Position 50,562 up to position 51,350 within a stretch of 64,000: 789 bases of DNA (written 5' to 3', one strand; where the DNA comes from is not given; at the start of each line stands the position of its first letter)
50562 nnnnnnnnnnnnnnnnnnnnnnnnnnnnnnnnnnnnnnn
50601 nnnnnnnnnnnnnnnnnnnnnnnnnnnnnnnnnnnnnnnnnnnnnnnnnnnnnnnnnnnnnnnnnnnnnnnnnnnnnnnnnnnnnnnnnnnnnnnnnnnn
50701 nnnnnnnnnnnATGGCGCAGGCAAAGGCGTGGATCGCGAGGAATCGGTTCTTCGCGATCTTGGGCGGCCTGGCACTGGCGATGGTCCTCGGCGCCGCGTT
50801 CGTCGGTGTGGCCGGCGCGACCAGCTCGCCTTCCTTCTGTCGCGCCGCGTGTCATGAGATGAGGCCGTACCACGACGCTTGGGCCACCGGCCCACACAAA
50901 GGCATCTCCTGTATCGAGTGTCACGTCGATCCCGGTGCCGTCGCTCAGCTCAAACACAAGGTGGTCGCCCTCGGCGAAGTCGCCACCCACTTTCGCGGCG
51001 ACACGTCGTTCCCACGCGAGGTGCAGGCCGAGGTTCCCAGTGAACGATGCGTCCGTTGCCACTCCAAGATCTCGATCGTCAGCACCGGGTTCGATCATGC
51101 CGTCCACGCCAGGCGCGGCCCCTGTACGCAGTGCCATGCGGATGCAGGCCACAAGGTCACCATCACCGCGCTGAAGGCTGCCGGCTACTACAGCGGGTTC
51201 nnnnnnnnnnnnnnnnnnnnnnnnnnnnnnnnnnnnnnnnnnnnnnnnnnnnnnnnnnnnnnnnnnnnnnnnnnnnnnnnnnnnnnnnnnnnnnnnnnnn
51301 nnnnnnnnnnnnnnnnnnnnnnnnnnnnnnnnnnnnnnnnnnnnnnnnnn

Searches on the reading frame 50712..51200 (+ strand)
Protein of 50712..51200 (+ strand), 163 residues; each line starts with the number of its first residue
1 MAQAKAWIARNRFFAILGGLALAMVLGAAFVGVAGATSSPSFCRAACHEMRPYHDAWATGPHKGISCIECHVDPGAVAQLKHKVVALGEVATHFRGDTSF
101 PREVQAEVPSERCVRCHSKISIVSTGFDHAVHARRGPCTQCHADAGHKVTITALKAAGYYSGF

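Call 56: search_solved_structures(query=window:50712-51200:+, max_evalue=1, show_alignments=1)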
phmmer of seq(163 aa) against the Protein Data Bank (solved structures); distinct sequences matched with E-value up to 1: 5.
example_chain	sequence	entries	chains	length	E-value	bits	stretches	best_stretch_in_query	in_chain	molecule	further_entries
2j7a_C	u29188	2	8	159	1.9e-08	38.2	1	10-147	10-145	CYTOCHROME C QUINOL DEHYDROGENASE NRFH | NAPC/NIRT CYTOCHROME C FAMILY PROTEIN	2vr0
3bng_A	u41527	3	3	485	0.021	18.6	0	64-121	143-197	Cytochrome c-552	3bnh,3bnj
1fs7_A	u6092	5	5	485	0.026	18.3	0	64-120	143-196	CYTOCHROME C NITRITE REDUCTASE | Cytochrome c-552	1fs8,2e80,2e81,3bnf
1fs9_A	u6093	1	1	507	0.035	17.9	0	51-84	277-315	CYTOCHROME C NITRITE REDUCTASE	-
4jj0_A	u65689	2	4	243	0.083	16.6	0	128-144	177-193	MamP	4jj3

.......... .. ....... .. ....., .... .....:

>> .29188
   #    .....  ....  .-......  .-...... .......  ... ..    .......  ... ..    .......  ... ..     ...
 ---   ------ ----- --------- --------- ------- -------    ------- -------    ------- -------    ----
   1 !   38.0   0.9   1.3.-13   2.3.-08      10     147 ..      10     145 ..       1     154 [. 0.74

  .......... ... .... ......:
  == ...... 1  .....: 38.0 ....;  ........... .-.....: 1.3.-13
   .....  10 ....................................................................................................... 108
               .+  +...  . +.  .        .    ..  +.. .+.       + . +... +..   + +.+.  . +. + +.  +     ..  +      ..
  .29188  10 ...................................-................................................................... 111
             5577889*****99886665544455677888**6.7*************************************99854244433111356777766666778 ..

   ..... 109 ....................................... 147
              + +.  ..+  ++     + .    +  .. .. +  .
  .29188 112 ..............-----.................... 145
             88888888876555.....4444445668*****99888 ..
